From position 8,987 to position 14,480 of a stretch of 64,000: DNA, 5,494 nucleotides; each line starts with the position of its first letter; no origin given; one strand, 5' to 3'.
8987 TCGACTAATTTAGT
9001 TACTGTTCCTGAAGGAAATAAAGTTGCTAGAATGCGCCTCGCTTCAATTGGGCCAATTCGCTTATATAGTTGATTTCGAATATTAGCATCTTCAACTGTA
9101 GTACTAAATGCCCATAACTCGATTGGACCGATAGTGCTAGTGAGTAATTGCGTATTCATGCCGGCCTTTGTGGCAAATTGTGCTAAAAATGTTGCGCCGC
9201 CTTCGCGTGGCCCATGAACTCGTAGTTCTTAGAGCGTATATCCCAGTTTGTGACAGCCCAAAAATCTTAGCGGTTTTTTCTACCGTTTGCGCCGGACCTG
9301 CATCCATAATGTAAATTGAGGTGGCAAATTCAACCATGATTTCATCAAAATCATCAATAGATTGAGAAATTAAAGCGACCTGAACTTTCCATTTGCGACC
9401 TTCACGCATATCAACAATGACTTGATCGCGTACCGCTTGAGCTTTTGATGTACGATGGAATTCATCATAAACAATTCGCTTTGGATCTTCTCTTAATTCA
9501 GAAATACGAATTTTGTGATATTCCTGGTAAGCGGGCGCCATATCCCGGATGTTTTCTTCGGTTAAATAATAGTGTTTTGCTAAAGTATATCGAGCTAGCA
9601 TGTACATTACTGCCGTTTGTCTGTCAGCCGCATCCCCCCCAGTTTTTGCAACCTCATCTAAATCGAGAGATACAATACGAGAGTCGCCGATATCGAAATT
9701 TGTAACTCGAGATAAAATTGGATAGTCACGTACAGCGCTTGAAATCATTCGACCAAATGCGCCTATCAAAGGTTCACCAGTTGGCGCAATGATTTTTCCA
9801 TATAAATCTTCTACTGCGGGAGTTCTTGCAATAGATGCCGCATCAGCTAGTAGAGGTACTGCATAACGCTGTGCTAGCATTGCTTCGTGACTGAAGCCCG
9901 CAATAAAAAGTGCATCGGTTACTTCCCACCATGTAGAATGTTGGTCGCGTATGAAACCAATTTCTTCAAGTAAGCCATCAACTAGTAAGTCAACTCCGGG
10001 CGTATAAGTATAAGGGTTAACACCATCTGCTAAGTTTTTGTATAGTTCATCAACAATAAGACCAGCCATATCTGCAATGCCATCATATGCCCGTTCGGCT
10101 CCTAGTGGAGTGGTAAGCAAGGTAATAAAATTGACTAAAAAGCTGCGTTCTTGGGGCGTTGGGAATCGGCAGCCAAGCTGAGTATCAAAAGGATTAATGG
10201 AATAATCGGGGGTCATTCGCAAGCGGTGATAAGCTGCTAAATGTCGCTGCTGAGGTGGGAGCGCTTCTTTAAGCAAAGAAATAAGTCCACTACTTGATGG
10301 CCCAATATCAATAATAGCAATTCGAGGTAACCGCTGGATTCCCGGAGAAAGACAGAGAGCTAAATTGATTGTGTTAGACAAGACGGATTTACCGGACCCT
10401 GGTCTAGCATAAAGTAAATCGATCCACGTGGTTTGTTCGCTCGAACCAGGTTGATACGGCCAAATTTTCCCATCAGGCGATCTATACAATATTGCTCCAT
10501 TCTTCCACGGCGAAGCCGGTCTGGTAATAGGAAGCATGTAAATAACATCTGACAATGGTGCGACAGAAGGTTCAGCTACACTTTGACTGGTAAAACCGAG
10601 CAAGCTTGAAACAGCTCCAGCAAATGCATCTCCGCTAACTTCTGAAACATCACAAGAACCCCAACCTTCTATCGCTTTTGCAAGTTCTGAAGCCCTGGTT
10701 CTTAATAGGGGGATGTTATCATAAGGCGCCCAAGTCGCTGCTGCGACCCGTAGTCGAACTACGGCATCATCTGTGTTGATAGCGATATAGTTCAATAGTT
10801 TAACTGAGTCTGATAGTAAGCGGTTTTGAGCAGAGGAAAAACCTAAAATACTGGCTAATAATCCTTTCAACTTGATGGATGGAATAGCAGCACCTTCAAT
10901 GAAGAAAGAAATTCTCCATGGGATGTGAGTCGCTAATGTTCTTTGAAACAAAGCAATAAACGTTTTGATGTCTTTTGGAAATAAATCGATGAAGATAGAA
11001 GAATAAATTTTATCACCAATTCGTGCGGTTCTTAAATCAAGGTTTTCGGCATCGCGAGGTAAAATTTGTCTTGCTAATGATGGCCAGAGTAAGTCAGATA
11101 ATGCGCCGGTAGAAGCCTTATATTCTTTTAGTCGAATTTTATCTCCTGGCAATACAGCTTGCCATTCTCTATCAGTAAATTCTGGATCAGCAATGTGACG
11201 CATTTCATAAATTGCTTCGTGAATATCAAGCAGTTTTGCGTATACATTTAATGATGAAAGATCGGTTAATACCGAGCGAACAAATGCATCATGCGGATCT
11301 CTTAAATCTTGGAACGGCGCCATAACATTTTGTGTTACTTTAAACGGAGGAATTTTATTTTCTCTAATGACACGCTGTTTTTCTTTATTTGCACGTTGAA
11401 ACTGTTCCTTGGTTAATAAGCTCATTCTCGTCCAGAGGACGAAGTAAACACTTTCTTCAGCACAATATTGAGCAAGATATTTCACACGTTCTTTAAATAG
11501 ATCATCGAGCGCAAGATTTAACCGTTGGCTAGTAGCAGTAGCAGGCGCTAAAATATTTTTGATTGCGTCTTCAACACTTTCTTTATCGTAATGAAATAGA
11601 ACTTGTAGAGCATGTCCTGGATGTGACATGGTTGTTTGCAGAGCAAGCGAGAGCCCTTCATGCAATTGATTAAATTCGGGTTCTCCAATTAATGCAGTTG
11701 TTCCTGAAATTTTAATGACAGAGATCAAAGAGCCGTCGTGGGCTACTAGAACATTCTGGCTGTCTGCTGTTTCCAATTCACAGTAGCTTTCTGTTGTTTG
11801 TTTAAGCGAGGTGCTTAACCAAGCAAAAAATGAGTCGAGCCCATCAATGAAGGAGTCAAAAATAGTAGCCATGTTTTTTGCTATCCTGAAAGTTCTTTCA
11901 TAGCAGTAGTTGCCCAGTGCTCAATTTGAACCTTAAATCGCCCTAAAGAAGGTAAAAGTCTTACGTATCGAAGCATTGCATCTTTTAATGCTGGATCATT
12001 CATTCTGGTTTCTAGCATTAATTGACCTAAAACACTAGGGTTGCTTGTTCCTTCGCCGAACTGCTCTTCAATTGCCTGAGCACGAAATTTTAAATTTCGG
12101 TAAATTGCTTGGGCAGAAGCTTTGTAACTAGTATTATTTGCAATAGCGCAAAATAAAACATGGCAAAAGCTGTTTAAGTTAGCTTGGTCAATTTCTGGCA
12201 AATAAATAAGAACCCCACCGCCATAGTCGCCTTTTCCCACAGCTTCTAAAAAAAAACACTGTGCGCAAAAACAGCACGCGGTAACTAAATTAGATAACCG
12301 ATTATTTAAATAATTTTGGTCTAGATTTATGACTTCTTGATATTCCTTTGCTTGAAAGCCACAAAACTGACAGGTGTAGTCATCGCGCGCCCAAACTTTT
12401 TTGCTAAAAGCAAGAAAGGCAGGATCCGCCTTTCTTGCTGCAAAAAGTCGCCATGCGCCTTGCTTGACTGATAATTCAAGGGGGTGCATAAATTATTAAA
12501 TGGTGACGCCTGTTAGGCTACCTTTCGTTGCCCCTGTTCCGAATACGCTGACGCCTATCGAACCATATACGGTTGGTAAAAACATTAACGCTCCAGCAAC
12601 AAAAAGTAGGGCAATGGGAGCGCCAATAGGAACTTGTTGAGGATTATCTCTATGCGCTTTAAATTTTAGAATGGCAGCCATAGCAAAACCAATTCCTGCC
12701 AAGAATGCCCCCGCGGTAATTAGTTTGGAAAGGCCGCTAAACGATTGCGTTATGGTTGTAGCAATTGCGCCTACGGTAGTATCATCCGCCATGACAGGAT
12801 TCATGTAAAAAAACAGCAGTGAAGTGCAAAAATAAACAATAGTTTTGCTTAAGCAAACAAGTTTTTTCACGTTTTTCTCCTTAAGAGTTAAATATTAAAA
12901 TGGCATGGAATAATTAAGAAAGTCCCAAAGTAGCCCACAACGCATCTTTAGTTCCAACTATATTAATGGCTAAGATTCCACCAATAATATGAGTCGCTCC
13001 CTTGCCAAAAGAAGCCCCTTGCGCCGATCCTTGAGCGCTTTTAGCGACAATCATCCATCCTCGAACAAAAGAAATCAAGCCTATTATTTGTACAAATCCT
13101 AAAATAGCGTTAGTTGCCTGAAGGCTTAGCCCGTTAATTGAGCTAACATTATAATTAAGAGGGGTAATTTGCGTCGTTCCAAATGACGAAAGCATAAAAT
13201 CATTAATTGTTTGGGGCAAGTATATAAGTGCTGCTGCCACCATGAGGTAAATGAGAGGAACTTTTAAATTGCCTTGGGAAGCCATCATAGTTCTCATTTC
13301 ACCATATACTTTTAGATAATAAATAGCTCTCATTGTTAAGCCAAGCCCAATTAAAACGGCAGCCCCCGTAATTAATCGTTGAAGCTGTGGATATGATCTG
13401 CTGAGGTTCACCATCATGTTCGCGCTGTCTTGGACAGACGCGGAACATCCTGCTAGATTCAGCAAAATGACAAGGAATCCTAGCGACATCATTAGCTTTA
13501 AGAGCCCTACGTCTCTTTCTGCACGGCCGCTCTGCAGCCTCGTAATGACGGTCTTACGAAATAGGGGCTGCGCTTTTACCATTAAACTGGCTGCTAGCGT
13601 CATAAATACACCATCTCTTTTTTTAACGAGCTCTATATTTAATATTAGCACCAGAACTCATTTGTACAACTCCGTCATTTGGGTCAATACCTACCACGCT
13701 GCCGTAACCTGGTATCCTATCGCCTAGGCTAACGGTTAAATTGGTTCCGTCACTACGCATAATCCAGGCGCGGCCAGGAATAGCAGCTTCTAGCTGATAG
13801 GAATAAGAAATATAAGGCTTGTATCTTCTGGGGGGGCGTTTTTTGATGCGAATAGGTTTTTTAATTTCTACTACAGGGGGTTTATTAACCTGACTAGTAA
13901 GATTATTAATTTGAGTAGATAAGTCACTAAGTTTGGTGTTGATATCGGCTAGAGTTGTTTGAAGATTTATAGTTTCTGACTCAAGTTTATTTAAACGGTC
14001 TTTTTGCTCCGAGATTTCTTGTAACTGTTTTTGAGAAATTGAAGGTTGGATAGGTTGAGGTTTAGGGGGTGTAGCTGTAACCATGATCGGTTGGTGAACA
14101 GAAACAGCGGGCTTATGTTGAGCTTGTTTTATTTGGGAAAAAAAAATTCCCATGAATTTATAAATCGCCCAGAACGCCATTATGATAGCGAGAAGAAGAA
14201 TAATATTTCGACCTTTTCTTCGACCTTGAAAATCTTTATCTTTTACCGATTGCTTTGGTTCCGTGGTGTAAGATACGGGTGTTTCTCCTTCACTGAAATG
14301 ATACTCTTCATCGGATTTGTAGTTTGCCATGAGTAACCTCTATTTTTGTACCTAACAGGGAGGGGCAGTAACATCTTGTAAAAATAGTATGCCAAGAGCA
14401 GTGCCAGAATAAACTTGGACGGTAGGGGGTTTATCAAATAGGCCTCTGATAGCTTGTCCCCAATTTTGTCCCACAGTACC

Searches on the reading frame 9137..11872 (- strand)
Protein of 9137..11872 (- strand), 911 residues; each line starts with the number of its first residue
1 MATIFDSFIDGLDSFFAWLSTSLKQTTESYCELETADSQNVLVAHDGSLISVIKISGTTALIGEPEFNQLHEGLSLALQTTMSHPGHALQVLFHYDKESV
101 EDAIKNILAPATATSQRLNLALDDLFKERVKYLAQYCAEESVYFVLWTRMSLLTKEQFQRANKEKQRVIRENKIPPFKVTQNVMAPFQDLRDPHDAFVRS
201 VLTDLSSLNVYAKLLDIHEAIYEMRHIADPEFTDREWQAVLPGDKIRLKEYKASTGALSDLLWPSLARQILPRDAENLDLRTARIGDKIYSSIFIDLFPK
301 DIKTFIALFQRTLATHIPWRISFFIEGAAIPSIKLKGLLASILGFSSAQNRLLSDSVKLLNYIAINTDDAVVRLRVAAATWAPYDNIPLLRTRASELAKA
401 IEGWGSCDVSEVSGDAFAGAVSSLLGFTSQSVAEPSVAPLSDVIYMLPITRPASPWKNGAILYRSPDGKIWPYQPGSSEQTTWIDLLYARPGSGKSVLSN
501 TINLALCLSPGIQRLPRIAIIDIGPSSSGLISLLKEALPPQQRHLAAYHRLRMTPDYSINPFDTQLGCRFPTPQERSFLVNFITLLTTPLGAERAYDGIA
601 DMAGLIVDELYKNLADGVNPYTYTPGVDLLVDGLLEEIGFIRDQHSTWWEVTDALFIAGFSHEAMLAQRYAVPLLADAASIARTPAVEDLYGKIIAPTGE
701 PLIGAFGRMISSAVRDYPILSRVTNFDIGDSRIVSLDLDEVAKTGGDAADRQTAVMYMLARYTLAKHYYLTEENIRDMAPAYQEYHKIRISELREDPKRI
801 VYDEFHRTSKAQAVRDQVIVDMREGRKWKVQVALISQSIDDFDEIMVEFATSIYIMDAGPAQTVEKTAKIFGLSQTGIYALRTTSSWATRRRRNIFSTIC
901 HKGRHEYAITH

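Call 38: list_cluster_members(proteins=[window:9137-11872:-, window:8851-9159:-, window:16533-16820:-, window:11881-12489:-, window:7961-8809:-, window:25913-28804:-, window:14352-16529:-, window:5103-5936:-, window:2238-2588:-, window:1623-2219:-])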
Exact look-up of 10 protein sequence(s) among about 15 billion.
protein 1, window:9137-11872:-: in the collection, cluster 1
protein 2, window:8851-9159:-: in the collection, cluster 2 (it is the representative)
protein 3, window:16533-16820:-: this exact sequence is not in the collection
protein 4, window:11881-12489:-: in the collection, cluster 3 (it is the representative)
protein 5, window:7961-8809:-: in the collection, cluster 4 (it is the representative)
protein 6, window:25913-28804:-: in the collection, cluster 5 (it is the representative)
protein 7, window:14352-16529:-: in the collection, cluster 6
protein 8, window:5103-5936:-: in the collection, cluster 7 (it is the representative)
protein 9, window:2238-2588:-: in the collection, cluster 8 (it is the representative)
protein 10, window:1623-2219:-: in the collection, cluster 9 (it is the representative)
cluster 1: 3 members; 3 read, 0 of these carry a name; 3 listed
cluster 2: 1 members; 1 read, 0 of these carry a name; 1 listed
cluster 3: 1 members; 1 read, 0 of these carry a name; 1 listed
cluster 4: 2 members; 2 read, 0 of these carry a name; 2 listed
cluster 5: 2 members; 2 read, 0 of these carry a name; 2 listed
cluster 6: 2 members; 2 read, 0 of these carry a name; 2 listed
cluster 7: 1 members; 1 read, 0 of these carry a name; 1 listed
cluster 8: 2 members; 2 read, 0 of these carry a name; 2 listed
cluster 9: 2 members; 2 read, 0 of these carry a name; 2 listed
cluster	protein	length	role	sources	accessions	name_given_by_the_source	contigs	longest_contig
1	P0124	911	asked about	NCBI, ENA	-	-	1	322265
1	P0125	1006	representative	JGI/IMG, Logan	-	-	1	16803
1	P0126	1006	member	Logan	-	-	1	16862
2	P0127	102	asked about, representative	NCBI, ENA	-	-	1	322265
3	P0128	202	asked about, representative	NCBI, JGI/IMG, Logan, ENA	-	-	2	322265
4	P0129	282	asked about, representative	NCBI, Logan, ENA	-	-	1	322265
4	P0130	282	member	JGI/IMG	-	-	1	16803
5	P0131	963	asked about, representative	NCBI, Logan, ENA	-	-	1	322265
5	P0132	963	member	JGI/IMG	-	-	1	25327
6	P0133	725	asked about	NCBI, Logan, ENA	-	-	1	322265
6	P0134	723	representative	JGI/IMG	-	-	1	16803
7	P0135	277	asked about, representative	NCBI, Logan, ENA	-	-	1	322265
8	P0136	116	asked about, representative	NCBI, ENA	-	-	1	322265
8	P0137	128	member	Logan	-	-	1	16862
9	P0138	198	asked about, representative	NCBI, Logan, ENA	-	-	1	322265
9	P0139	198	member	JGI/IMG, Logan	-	-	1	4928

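Call 39: find_encoding_contigs(protein=P0139, flank=5000, max_places=6)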
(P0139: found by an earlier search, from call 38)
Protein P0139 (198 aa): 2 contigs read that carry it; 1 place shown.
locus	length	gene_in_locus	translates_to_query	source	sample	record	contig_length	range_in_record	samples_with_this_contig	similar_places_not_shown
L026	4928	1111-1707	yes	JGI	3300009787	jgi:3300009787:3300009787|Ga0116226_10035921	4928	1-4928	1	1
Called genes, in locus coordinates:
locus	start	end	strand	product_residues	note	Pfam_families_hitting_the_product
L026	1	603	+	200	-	?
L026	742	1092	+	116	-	-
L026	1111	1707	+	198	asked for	PF09475:Dot_icm_IcmQ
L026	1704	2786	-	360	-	PF02463:SMC_N, PF13175:AAA_15, PF13476:AAA_23, PF13304:AAA_21 (faint)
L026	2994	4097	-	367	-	PF00712:DNA_pol3_beta, PF02767:DNA_pol3_beta_2, PF02768:DNA_pol3_beta_3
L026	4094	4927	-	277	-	?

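Call 46: search_protein_families(library=ncbifam, proteins=[window:9137-11872:-], max_evalue=0.001)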
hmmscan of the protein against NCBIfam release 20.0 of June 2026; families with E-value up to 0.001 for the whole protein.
window:9137-11872:- (911 aa): 1 family
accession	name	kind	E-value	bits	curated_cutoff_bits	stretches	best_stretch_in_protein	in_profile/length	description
TIGR00929.1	VirB4_CagE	subfamily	0.00092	17.5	643.1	0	28-166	9-141/792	VirB4 family type IV secretion/conjugal transfer ATPase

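Call 47: search_protein_families(library=pfam, proteins=[window:9137-11872:-, P0126], max_evalue=0.01)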
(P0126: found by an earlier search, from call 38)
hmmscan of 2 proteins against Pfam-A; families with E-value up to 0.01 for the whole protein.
window:9137-11872:- (911 aa): 0 families

P0126 (1006 aa): 0 families

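Call 48: find_homologous_proteins(query=P0126, max_evalue=1e-50)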
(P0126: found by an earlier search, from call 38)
Query P0126 (1006 aa): 2217 proteins with E <= 1e-50 among 8000 candidates; the best 120 are listed.
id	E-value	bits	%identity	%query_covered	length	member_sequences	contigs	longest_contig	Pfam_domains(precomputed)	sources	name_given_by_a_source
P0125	0.0e+0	2252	99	100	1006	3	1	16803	-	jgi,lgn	-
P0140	0.0e+0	2071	90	100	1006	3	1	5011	-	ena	-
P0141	0.0e+0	2047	89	100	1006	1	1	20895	-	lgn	-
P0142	0.0e+0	1977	85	100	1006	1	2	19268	-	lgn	-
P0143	0.0e+0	1971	85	100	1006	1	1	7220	-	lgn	-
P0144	0.0e+0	1970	85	100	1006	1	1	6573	-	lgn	-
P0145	0.0e+0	1968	85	100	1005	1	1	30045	-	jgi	jgi:intracellular multiplication protein IcmB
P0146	0.0e+0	1943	84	100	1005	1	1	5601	-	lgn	-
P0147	0.0e+0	1923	82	100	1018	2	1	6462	-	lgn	-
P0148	0.0e+0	1780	76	100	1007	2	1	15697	-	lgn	-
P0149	0.0e+0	1779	76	100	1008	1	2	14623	-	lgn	-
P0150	0.0e+0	1761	75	100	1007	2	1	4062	-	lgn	-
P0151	0.0e+0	1752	75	100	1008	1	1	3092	-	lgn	-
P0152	0.0e+0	1751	74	100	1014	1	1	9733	-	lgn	-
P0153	0.0e+0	1751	75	100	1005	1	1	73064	-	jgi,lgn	jgi:intracellular multiplication protein IcmB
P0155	0.0e+0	1749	74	100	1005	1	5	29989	-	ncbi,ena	-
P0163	0.0e+0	1735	74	100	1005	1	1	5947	-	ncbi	-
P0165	0.0e+0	1729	73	100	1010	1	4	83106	-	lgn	-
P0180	0.0e+0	1716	74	100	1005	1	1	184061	-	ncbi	-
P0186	0.0e+0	1713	73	100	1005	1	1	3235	-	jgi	jgi:intracellular multiplication protein IcmB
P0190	0.0e+0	1709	73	100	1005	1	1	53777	-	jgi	jgi:intracellular multiplication protein IcmB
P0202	0.0e+0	1696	72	100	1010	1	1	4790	-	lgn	-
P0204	0.0e+0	1694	72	100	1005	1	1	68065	-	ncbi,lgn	ncbi:MAG: type IVB secretion system protein IcmB/DotO [Gammaproteobacteria bacterium]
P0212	0.0e+0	1681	71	100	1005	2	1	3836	-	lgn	-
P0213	0.0e+0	1678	72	100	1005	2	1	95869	-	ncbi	-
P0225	0.0e+0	1671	71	100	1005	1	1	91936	-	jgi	jgi:intracellular multiplication protein IcmB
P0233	0.0e+0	1665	70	100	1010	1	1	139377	-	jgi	jgi:intracellular multiplication protein IcmB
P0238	0.0e+0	1660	70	100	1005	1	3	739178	-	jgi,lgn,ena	-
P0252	0.0e+0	1651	70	99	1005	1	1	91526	-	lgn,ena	-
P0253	0.0e+0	1651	70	99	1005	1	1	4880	-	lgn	-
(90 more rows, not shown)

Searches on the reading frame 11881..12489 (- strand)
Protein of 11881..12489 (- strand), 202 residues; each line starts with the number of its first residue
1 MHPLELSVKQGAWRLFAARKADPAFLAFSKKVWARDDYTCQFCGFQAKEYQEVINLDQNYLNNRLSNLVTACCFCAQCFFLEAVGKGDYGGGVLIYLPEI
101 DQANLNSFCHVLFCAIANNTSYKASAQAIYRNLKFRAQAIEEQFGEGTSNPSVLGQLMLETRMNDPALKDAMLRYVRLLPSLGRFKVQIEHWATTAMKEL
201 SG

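Call 22: find_encoding_contigs(protein=window:11881-12489:-, flank=10000, max_places=10)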
Protein window:11881-12489:- (202 aa): 3 contigs read that carry it; 3 places shown.
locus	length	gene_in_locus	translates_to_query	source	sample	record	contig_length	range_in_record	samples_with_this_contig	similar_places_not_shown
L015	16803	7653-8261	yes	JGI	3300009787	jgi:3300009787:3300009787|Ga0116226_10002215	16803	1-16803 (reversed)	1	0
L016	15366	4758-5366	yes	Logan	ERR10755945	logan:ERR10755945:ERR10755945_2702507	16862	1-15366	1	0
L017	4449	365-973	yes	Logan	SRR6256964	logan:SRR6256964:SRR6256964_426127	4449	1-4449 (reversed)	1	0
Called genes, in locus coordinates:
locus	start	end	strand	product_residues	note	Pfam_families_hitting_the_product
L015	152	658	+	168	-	PF04355:BamE (faint), PF11006:DUF2845 (weak)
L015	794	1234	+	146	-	PF00691:OmpA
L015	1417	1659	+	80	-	PF11393:T4BSS_DotI_IcmL (weak)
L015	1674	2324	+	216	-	PF11393:T4BSS_DotI_IcmL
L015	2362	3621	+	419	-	PF12293:T4BSS_DotH_IcmK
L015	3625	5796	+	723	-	PF05593:RHS_repeat (faint), PF21784:Bflower (faint), PF12396:DUF3659 (faint), PF21785:Bflower_2 (weak), PF03743:TrbI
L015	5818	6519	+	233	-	-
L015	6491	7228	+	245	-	-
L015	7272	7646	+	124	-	-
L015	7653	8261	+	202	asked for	-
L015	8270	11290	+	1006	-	-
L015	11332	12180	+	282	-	PF17848:Zn_ribbon_ACC, PF01039:Carboxyl_trans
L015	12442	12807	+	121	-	-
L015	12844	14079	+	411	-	PF13669:Glyoxalase_4 (faint), PF14696:Glyoxalase_5, PF00903:Glyoxalase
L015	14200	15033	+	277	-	PF01656:CbiA, PF02374:ArsA_ATPase (weak), PF06564:CBP_BcsQ (weak), PF09140:MipZ, PF10609:ParA, PF13614:AAA_31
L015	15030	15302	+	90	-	PF03776:MinE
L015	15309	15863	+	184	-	PF00856:SET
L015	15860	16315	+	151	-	PF01878:EVE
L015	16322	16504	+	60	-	PF28076:CBU_0585_lpg0581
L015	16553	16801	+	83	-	?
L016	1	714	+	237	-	?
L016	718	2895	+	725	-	PF05593:RHS_repeat (faint), PF21784:Bflower (faint), PF12396:DUF3659 (faint), PF21785:Bflower_2 (weak), PF03743:TrbI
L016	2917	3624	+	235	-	-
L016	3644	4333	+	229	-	-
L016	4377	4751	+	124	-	-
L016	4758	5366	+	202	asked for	-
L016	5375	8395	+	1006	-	-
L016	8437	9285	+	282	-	PF17848:Zn_ribbon_ACC, PF01039:Carboxyl_trans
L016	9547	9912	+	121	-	-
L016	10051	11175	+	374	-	PF14696:Glyoxalase_5, PF13669:Glyoxalase_4 (faint), PF00903:Glyoxalase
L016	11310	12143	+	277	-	PF01656:CbiA, PF02374:ArsA_ATPase (weak), PF06564:CBP_BcsQ (weak), PF09140:MipZ, PF10609:ParA, PF13614:AAA_31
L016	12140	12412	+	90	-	PF03776:MinE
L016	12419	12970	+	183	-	PF00856:SET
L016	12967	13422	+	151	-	PF01878:EVE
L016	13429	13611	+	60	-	PF28076:CBU_0585_lpg0581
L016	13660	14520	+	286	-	PF01678:DAP_epimerase, PF02567:PhzC-PhzF (weak), PF01678:DAP_epimerase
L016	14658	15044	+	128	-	-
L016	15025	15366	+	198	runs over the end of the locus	PF09475:Dot_icm_IcmQ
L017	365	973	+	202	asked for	-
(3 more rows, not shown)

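Call 47: search_protein_families(library=pfam, proteins=[P0126, window:11881-12489:-], max_evalue=0.01)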
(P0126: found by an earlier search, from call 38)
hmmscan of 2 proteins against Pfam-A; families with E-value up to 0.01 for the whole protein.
P0126 (1006 aa): 0 families

window:11881-12489:- (202 aa): 0 families

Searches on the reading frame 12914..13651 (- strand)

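Call 46: search_protein_families(library=ncbifam, proteins=[window:12914-13651:-], max_evalue=0.001)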
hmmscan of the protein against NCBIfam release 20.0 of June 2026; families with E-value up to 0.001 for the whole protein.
window:12914-13651:- (245 aa): 1 family
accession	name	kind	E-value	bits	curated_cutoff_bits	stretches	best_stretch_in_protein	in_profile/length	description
NF033883.1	conj_TraQ_IncI1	equivalog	1.4e-11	44.6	80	1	75-244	1-174/175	conjugal transfer protein TraQ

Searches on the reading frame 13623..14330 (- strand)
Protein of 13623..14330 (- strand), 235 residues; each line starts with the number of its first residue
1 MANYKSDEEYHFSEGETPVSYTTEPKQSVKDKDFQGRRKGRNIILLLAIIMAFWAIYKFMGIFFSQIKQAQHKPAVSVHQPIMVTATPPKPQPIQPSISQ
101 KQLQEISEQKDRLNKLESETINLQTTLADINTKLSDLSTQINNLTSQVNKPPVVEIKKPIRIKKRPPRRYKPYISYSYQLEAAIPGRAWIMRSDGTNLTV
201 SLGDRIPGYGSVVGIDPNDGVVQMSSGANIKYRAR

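Call 46: search_protein_families(library=ncbifam, proteins=[window:13623-14330:-], max_evalue=0.001)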
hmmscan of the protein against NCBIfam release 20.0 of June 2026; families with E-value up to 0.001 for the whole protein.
window:13623-14330:- (235 aa): 2 families
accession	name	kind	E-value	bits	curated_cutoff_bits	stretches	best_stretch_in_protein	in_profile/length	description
NF038218.1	IcmG_DotF_IVB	equivalog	2.8e-37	128.9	200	1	3-232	4-261/266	type IVB secretion system protein IcmG/DotF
NF033885.1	conj_TraP_IncI1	equivalog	0.00012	21.9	135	1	43-227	22-214/217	conjugal transfer protein TraP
